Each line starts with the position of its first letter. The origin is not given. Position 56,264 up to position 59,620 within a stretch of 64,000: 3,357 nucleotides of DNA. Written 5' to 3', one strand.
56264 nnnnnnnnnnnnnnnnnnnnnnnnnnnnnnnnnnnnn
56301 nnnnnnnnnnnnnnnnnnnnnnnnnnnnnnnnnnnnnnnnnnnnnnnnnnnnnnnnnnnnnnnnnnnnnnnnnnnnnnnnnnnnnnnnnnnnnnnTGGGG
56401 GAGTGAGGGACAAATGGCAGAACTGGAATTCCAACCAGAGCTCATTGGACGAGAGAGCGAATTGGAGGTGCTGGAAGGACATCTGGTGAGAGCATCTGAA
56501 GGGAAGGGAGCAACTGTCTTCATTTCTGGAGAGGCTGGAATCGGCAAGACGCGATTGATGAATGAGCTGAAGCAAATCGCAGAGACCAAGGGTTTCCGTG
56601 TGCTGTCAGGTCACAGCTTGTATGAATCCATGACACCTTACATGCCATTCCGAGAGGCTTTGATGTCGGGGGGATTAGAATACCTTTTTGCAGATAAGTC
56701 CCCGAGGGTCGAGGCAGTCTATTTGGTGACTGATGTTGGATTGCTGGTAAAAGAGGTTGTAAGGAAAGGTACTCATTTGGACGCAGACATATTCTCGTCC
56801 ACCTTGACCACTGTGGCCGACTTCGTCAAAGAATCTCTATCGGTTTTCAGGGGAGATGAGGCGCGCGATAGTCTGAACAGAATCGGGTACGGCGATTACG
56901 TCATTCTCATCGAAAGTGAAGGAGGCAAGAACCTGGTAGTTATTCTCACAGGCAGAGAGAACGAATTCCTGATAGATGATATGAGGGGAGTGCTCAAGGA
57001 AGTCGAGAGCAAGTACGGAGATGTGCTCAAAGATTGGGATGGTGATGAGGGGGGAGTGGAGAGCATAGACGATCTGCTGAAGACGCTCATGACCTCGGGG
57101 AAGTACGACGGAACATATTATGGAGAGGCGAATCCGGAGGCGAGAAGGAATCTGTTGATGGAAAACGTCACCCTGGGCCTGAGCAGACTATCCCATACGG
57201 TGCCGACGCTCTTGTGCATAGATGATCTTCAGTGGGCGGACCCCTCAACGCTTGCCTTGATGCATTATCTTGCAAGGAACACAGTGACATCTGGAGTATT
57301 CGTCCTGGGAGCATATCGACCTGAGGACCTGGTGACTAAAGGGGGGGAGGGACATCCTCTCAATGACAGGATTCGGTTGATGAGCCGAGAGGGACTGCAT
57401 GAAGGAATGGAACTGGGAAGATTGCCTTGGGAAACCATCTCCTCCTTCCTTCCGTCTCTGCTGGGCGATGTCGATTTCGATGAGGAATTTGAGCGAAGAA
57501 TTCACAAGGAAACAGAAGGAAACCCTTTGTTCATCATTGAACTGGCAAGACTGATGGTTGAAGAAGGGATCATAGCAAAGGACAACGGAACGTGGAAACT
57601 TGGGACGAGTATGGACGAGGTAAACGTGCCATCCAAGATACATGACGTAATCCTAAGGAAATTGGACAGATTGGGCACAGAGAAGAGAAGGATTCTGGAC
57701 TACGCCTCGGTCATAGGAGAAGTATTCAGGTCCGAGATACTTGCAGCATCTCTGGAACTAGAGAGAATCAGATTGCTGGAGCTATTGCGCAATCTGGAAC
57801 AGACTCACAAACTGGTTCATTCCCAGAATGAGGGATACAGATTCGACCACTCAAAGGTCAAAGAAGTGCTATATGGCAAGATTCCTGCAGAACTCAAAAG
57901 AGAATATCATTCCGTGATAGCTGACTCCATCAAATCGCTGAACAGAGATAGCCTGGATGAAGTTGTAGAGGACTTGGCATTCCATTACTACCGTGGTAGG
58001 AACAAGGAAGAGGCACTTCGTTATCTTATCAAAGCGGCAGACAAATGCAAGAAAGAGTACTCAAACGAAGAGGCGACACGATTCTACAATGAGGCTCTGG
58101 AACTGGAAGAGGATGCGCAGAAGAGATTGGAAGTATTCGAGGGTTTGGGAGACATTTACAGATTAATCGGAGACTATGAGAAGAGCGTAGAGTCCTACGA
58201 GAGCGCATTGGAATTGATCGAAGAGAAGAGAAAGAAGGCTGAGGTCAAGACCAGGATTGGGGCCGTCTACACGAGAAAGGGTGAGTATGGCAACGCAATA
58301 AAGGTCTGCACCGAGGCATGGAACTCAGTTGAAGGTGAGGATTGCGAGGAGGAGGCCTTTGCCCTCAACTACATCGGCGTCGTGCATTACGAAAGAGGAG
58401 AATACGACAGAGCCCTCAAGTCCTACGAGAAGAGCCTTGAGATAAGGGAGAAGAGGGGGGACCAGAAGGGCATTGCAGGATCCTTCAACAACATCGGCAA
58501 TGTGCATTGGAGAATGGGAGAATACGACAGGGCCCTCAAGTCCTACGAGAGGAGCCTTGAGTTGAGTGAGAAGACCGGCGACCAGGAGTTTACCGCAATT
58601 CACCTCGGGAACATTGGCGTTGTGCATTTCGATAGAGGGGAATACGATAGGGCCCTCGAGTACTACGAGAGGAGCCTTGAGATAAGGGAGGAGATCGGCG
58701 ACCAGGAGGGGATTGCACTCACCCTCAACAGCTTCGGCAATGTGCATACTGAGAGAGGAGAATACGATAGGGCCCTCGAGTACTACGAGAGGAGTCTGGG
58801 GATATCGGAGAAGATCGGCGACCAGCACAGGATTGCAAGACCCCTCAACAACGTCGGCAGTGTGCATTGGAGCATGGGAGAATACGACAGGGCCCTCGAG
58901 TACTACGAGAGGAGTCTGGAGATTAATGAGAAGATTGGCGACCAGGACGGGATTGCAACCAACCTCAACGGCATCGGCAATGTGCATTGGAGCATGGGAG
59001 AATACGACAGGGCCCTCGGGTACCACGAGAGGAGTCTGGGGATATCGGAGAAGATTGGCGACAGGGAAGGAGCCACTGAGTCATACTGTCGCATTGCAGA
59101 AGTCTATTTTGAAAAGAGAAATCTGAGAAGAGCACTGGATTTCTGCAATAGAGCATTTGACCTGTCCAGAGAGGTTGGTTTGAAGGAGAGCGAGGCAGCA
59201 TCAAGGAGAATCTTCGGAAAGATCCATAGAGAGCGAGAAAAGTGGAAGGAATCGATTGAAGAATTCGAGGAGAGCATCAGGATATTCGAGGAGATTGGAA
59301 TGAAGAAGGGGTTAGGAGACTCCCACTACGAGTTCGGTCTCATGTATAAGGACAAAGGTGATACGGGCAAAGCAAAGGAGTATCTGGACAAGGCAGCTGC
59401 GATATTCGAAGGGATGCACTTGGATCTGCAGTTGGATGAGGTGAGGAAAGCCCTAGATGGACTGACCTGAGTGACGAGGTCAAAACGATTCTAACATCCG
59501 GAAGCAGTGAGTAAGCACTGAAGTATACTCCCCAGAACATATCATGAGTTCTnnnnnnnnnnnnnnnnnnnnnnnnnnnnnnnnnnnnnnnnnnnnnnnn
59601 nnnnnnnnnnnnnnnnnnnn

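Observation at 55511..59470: Rab-like small GTPase in an operon with a STAND ATPase that carries an internal Roadblock-like domain and a TPR sensor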

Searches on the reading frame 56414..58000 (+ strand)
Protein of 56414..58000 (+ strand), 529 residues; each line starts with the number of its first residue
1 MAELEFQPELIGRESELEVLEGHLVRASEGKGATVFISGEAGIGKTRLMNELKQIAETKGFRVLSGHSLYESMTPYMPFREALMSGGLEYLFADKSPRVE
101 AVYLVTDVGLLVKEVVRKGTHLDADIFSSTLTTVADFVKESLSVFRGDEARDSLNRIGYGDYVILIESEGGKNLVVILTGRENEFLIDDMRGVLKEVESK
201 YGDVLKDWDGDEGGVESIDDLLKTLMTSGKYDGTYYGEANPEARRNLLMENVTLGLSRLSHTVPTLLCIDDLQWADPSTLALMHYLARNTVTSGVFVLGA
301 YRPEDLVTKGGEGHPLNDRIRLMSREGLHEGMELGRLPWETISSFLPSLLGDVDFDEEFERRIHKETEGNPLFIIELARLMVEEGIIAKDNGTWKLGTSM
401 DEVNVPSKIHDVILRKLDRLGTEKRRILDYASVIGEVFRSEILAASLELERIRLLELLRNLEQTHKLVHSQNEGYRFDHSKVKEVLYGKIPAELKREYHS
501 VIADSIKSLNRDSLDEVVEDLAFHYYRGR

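Call 6: search_solved_structures(query=window:56414-57700:+, max_evalue=1, show_alignments=2)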
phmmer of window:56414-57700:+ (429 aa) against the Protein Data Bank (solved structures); distinct sequences matched with E-value up to 1: 7.
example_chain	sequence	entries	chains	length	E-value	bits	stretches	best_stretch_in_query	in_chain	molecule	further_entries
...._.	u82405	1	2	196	0.11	14.6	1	134-234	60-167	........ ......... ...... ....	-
4gct_A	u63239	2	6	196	0.11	14.6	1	134-234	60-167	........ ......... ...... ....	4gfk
6g6q_A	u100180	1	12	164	0.11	14.6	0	157-234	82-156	Ika4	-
7yq0_A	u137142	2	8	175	0.36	12.9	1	34-81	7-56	Adenylyl-sulfate kinase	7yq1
3f13_A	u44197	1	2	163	0.52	12.4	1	16-81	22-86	putative nudix hydrolase family member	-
9o9x_A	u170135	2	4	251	0.62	12.1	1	11-67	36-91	ABC transporter ATP-binding protein YtrE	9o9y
8a8h_A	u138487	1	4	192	0.67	12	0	21-80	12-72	APS kinase from Methanothermococcus thermolithotrophicus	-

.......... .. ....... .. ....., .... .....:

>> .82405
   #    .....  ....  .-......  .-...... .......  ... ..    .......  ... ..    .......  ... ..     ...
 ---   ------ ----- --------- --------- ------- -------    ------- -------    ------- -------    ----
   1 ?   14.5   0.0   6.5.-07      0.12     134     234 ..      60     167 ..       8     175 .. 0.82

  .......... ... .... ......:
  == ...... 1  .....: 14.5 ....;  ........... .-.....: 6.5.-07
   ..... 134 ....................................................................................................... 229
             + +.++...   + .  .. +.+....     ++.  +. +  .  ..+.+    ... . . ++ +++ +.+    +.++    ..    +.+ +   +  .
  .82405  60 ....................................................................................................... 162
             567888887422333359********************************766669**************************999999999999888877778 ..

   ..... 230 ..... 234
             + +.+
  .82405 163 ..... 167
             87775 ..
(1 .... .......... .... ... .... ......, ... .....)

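Call 8: find_homologous_proteins(query=window:56414-58000:+, max_evalue=0.001)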
Query window:56414-58000:+ (529 aa): 1286 proteins with E <= 0.001 among 8000 candidates; the best 120 are listed.
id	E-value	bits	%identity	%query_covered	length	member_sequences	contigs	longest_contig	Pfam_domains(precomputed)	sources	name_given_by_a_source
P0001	6.0e-216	736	62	100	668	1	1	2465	PF10923.15,PF00515.35,PF13424.13,PF13176.13,PF07719.24,PF13191.13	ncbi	ncbi:MAG: BREX system ATP-binding domain-containing protein, partial [Thermoplasmata archaeon]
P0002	2.0e-203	695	58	100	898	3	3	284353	PF13414.13,PF13176.13,PF13428.13,PF13191.13,PF13374.13,PF10923.15,PF17874.8,PF00515.35,PF13424.13,PF14938.13,PF13432.13,PF13181.13,PF07719.24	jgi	jgi:predicted ATPase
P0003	6.9e-203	693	58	100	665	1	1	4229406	PF10923.15,PF13424.13,PF07719.24,PF13191.13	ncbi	ncbi:MAG: DUF2791 family P-loop domain-containing protein, partial [Thermoplasmata archaeon]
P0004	6.2e-202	690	58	100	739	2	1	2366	PF13414.13,PF13176.13,PF13428.13,PF13191.13,PF13374.13,PF17874.8,PF00515.35,PF13424.13,PF14938.13,PF13432.13,PF13181.13,PF07719.24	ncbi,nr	ncbi:MAG: tetratricopeptide repeat protein, partial [Thermoplasmata archaeon]|nr:tetratricopeptide r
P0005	1.8e-201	688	58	100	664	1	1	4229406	PF10923.15,PF13424.13,PF13191.13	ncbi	ncbi:MAG: DUF2791 family P-loop domain-containing protein, partial [Thermoplasmata archaeon]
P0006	2.1e-199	682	59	100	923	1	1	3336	PF13414.13,PF13176.13,PF13428.13,PF13191.13,PF13374.13,PF10923.15,PF17874.8,PF00515.35,PF13424.13,PF14938.13,PF13432.13,PF13181.13,PF07719.24,PF13174.13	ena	-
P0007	3.3e-199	681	57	100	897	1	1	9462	PF13414.13,PF13176.13,PF13428.13,PF13191.13,PF13374.13,PF10923.15,PF17874.8,PF00515.35,PF12895.14,PF13424.13,PF14938.13,PF13181.13,PF07719.24,PF13174.13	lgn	-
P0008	1.7e-197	675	57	100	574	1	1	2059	PF10923.15,PF13191.13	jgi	-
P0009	5.7e-196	670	57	100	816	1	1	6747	PF10923.15,PF13424.13,PF13191.13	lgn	-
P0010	2.4e-195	668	57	100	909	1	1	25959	PF10602.16,PF13414.13,PF13176.13,PF24885.2,PF13428.13,PF13191.13,PF13374.13,PF17874.8,PF00515.35,PF13424.13,PF14938.13,PF13432.13,PF13181.13,PF07719.24,PF13174.13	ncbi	-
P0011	9.6e-195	666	57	98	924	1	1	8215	PF10602.16,PF13414.13,PF13176.13,PF24885.2,PF13428.13,PF13191.13,PF13374.13,PF17874.8,PF00515.35,PF13424.13,PF28559.1,PF21033.5,PF14938.13,PF13181.13,PF07719.24,PF13174.13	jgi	jgi:predicted ATPase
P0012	2.7e-194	665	56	100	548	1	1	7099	PF10923.15,PF13191.13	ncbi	ncbi:MAG: BREX system ATP-binding domain-containing protein [Candidatus Hermodarchaeota archaeon]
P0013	1.0e-193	663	57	100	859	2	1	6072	PF13414.13,PF13176.13,PF24885.2,PF13428.13,PF13191.13,PF13374.13,PF14559.13,PF17874.8,PF00515.35,PF13424.13,PF21033.5,PF14938.13,PF13432.13,PF13181.13,PF07719.24,PF13174.13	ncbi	-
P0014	1.1e-192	660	56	100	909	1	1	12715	PF10602.16,PF13176.13,PF24885.2,PF13428.13,PF13191.13,PF13374.13,PF17874.8,PF00515.35,PF12895.14,PF13424.13,PF22871.3,PF14938.13,PF13432.13,PF13181.13,PF07719.24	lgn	-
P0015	6.6e-192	657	56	100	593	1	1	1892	PF10923.15,PF13191.13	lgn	-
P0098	5.4e-90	321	47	53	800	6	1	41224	PF12697.14,PF03096.21,PF00561.27,PF12146.16,PF13191.13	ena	-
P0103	1.7e-87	312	42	57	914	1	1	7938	PF10602.16,PF13414.13,PF13176.13,PF24885.2,PF13428.13,PF01637.25,PF13191.13,PF13374.13,PF14559.13,PF17874.8,PF00515.35,PF13424.13,PF14938.13,PF13432.13,PF13181.13,PF07719.24,PF13174.13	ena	-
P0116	1.6e-84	303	44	53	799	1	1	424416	PF12697.14,PF00561.27,PF12146.16,PF13191.13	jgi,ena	-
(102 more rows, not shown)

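Call 11: find_encoding_contigs(protein=P0002, flank=8000, max_places=4)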
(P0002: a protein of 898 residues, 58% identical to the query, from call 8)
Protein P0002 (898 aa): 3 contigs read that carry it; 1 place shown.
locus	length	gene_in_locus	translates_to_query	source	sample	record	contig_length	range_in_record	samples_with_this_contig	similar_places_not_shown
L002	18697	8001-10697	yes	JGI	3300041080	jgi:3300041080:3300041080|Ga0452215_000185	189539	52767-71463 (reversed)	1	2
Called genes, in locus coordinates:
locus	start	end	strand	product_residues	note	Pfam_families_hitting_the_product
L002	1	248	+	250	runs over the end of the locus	PF02754:CCG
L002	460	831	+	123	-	-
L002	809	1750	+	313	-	PF00037:Fer4 (weak), PF12837:Fer4_6, PF12838:Fer4_7 (faint), PF13237:Fer4_10, PF14697:Fer4_21 (weak), PF13187:Fer4_9 (weak), PF13484:Fer4_16 (faint), PF27217:AF_0155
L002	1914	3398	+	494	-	PF08984:DUF1858, PF04282:DUF438, PF01814:Hemerythrin, PF13596:PAS_10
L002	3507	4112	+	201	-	-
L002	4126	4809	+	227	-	PF08843:AbiEii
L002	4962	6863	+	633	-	PF03063:Prismane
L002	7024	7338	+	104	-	PF03683:UPF0175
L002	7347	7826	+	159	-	PF11848:DUF3368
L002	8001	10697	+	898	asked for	PF10923:BrxC_BrxD (weak), PF13191:AAA_16, PF00515:TPR_1 (faint), PF07719:TPR_2 (faint), PF13176:TPR_7 (faint), PF13181:TPR_8 (faint), PF13374:TPR_10 (faint), PF13424:TPR_12, +5 more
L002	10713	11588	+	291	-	PF00009:GTP_EFTU (weak), PF00025:Arf, PF00071:Ras, PF04670:Gtr1_RagA (weak), PF08477:Roc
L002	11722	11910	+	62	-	-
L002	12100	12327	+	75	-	-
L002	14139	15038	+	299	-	-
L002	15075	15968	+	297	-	PF25174:Beta-prop_THOC3 (faint), PF26549:Tricorn_N (faint), PF26550:Tricorn_2nd (faint), PF12894:ANAPC4_WD40 (faint), PF07676:PD40 (faint)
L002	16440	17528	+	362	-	PF25470:DUF7901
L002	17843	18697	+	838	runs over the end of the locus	PF22148:Fervidolysin_NPro-like, PF00082:Peptidase_S8, PF00041:fn3 (weak)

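Call 87: find_encoding_contigs(protein=P0103, flank=4000, max_places=3)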
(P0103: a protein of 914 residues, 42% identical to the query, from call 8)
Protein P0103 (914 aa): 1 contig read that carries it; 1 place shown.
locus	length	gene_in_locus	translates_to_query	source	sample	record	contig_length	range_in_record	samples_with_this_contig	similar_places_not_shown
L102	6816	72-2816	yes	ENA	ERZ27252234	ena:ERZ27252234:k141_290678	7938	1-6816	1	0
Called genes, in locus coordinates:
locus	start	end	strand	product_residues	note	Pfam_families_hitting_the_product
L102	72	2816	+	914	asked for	PF01637:ATPase_2 (weak), PF13191:AAA_16, PF13424:TPR_12 (weak), PF17874:TPR_MalT (weak), PF00515:TPR_1 (weak), PF13424:TPR_12, PF17874:TPR_MalT, PF00515:TPR_1 (weak), +13 more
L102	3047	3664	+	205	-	-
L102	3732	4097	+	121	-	-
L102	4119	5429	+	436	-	PF01966:HD, PF19276:HD_assoc_2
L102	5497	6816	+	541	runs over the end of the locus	PF00501:AMP-binding, PF13193:AMP-binding_C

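Call 88: find_encoding_contigs(protein=P0116, flank=4000, max_places=3)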
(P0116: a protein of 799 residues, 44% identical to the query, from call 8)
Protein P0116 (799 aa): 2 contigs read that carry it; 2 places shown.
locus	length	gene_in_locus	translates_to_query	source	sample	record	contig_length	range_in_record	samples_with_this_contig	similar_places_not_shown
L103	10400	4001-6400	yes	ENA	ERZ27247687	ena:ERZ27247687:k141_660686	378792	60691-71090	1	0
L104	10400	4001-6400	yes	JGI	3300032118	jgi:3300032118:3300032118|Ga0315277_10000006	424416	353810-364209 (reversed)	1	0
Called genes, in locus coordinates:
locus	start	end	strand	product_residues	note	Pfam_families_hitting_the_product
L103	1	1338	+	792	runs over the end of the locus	PF20773:InhA-like_MAM, PF00404:Dockerin_1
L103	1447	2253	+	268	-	PF01896:DNA_primase_S (faint)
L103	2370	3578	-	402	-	PF07690:MFS_1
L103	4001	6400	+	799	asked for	PF13191:AAA_16, PF00561:Abhydrolase_1, PF12146:Hydrolase_4, PF12697:Abhydrolase_6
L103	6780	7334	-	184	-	-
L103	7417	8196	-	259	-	-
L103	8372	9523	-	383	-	PF00266:Aminotran_5, PF00155:Aminotran_1_2, PF01041:DegT_DnrJ_EryC1 (weak)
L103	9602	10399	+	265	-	PF01887:SAM_HAT_N, PF20257:SAM_HAT_C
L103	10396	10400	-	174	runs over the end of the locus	PF01467:CTP_transf_like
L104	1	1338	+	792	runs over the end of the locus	PF20773:InhA-like_MAM, PF00404:Dockerin_1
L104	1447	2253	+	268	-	PF01896:DNA_primase_S (faint)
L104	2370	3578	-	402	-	PF07690:MFS_1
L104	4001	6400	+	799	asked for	PF13191:AAA_16, PF00561:Abhydrolase_1, PF12146:Hydrolase_4, PF12697:Abhydrolase_6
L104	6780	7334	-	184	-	-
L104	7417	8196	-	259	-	-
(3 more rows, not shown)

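Call 89: find_encoding_contigs(protein=P0098, flank=4000, max_places=3)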
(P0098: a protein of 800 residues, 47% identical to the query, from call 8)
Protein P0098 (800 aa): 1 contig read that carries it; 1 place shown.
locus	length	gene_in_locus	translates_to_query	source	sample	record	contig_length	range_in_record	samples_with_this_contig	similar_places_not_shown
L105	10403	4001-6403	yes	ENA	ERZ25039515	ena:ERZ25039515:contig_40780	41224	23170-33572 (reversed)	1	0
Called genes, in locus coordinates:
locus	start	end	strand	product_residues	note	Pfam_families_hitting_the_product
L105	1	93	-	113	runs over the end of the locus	PF04032:Rpr2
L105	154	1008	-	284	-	PF05168:HEPN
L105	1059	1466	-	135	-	-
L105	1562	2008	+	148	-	PF01978:TrmB (weak), PF21248:SoFic-like_C (weak)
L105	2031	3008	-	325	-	-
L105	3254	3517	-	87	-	PF05016:ParE_toxin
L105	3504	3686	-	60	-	-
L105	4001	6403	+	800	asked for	PF13191:AAA_16, PF00561:Abhydrolase_1, PF03096:Ndr (weak), PF12146:Hydrolase_4, PF12697:Abhydrolase_6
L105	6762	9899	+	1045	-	PF00069:Pkinase, PF07714:PK_Tyr_Ser-Thr, PF01966:HD (weak), PF19276:HD_assoc_2 (weak)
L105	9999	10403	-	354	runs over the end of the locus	PF05598:DUF772, PF01609:DDE_Tnp_1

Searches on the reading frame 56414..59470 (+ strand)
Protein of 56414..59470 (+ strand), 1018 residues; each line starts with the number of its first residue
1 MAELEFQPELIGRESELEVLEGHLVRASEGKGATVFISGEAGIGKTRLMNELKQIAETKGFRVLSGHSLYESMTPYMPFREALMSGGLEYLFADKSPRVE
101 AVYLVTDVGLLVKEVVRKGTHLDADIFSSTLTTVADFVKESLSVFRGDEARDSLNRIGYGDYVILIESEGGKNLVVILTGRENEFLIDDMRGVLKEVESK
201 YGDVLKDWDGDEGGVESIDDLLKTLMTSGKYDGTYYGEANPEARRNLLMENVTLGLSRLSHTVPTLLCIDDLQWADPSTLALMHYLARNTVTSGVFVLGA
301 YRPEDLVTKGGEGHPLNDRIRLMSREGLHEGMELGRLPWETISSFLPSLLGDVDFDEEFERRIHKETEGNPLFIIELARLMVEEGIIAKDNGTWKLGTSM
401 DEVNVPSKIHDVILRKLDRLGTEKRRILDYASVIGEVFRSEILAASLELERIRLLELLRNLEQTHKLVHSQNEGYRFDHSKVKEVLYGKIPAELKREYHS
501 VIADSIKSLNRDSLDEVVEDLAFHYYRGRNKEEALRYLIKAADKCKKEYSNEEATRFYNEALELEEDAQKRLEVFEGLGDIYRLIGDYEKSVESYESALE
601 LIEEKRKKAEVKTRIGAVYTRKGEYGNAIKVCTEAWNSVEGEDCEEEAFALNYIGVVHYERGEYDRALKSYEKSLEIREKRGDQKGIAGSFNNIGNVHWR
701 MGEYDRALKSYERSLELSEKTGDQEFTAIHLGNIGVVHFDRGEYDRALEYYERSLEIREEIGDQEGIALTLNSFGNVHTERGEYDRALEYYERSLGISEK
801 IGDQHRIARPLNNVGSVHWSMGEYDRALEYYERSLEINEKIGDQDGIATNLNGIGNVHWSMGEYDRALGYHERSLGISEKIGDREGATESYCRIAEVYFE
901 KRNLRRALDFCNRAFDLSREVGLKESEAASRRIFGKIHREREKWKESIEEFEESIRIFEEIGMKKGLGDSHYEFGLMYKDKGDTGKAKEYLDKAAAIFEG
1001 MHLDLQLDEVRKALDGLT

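Call 3: search_protein_families(library=pfam, proteins=[window:56414-59470:+], max_evalue=0.01)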
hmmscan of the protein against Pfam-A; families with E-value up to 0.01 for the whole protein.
window:56414-59470:+ (1018 aa): 40 families (the best 25 are shown)
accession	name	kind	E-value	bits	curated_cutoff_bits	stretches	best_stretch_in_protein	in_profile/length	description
PF13424.12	TPR_12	-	3.6e-88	290.3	30.1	8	688-760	3-77/77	Tetratricopeptide repeat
PF00515.34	TPR_1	-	1.6e-61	202.2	27.8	7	809-840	2-33/34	Tetratricopeptide repeat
PF07719.23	TPR_2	-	8.4e-54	175.7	27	5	648-679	1-32/34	Tetratricopeptide repeat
PF13374.12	TPR_10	-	2.6e-53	177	27.5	6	727-761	1-35/42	Tetratricopeptide repeat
PF13176.12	TPR_7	-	7.8e-46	150.7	27.9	7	691-725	2-36/36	Tetratricopeptide repeat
PF13181.12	TPR_8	-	2.5e-43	143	25.7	4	809-840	2-33/34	Tetratricopeptide repeat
PF13414.12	TPR_11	-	9.2e-23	80.1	26.8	1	579-601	1-23/42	TPR repeat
PF13432.12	TPR_16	-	1.2e-21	77.2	32.7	1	694-757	3-60/65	Tetratricopeptide repeat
PF13191.12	AAA_16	-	1.8e-21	77.8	32.6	2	9-101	1-92/167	AAA ATPase domain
PF17874.7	TPR_MalT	-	5.8e-20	72.3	45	3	694-835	46-188/336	MalT-like TPR region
PF13428.12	TPR_14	-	4.2e-19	67.6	23.5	0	815-838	8-31/44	Tetratricopeptide repeat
PF24885.1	TPR_NPHP3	-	2.1e-15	57.2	100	1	741-806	112-180/239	Nephrocystin-3 TPR domain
PF14938.12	SNAP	-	3.3e-15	56.8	25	2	884-1003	31-150/282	Soluble NSF attachment protein, SNAP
PF13174.12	TPR_6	-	3.6e-13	49.7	26.3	0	653-673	5-25/33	Tetratricopeptide repeat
PF12895.13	ANAPC3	-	1.8e-11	44.6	27.2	0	863-953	4-81/82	Anaphase-promoting complex, cyclosome, subunit 3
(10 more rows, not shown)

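Call 4: search_protein_families(library=ncbifam, proteins=[window:56414-59470:+], max_evalue=0.01)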
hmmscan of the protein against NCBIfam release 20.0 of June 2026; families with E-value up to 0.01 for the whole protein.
window:56414-59470:+ (1018 aa): 31 families (the best 25 are shown)
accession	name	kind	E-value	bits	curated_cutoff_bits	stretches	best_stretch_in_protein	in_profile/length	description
NF053520.1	HK_Porph_FimS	equivalog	5e-55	186.9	600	3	702-867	98-263/618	sensor histidine kinase FimS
TIGR03903.1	TOMM_kin_cyc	equivalog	1.7e-53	181.8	705.75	3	238-563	609-919/1267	TOMM system kinase/cyclase fusion protein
NF041717.1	HaaA_phane_TPR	equivalog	1.7e-46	158.8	1125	2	551-801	608-865/882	cyclophane-containing RiPP biosynthesis TPR protein HaaT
NF002725.1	PRK02603.1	equivalog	1.9e-35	122.4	143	4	780-841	47-105/173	photosystem I assembly protein Ycf3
NF053617.1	SARPRegAfsRStmc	equivalog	4.4e-25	87.8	1430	2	587-844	714-972/986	SARP-family global regulator AfsR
NF040586.1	FxSxx_TPR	equivalog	1.3e-22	80.1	300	2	724-878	424-586/830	FxSxx-COOH system tetratricopeptide repeat protein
NF052312.1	T9SS_PorW_SprE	equivalog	2.1e-19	69.7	250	3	654-721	296-361/716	type IX secretion system periplasmic lipoprotein PorW/SprE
NF053779.1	BT3442_fam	equivalog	4.8e-19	68.5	940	2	712-961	86-324/563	BT3442 family protein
NF040959.1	MamA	equivalog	8e-18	64.6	200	3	542-719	44-204/204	magnetosome protein MamA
NF033762.1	social_mot_Tgl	equivalog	9.4e-18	64.5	225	2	603-752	25-160/252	social motility TPR repeat lipoprotein Tgl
NF047371.1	FlcA_CTERM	equivalog_domain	7.7e-17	61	300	3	660-808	411-547/646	periplasmic flagellar collar protein FlcA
TIGR02521.1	type_IV_pilW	equivalog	1.8e-16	60.4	154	2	604-793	26-194/234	type IV pilus biogenesis/stability protein PilW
NF047507.1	TPR_BatC_Lepto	exception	1.8e-15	57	175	1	655-719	65-127/214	TPR repeat-containing protein BatC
NF053720.1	NsdA_fam_reg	subfamily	2.5e-15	56.9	75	1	735-921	208-401/432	NsdA family TPR-like regulatory protein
NF008756.0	PRK11788.1-4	equivalog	2.4e-13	49.9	474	1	773-1011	74-292/389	lipopolysaccharide assembly protein LapB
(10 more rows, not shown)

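Call 34: search_protein_families(library=padloc, proteins=[window:56414-59470:+], max_evalue=0.01)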
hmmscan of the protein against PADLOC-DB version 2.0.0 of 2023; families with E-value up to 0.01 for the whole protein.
window:56414-59470:+ (1018 aa): 6 families
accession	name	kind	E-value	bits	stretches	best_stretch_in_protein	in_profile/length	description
PDLC01169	TPR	-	7.5e-47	157.8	4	811-899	112-200/252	TPR repeats containing protein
PDLC01171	TPR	-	2e-13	48.2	2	768-875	179-280/504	TPR repeats containing protein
PDLC01092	C3a198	-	2.6e-09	34.5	0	793-876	220-300/523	TPR protein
PDLC05012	PDC-S39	-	9.8e-08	29.1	0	708-823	155-274/615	-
PDLC01078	C3a156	-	1.6e-06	26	0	852-958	89-184/268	oxidoreductase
PDLC03959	SngB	-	0.0051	13.9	0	11-64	33-86/439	-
